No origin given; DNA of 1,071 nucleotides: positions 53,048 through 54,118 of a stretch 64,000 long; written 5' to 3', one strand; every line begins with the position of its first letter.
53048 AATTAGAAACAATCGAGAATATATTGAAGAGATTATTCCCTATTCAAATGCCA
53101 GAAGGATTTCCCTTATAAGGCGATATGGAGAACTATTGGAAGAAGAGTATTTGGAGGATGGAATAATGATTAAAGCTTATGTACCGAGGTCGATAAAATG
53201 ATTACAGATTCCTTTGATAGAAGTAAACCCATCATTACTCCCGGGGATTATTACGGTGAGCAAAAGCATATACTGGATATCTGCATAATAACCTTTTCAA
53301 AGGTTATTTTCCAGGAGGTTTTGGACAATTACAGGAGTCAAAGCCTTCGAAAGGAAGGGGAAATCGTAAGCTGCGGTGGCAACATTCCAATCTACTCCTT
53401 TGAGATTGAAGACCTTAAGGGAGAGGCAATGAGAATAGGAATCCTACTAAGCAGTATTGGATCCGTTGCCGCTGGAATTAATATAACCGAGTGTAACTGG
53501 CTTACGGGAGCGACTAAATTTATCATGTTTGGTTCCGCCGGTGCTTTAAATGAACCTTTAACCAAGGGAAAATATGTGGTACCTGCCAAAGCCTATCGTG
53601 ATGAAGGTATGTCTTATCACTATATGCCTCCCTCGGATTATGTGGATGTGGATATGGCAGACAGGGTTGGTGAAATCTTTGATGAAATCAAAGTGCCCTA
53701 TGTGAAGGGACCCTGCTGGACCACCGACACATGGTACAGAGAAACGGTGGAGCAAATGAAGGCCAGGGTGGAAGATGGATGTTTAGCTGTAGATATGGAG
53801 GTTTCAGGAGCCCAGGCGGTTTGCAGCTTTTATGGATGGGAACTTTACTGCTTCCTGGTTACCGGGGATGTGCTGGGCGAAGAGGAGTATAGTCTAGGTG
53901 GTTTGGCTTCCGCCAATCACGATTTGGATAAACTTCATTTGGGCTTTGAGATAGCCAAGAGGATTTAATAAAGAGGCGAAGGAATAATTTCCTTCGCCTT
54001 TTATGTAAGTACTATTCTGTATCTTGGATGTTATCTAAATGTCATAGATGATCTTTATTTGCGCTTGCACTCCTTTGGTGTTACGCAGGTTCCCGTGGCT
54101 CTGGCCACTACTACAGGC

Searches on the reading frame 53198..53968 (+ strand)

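Call 4: search_protein_families(library=pfam, proteins=[window:53198-53968:+], max_evalue=0.01)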
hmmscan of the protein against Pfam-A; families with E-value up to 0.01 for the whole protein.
window:53198-53968:+ (256 aa): 1 family
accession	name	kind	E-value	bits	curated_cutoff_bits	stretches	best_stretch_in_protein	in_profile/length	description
PF01048.26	PNP_UDP_1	-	1.1e-19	71.2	25.1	1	60-228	29-202/233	Phosphorylase superfamily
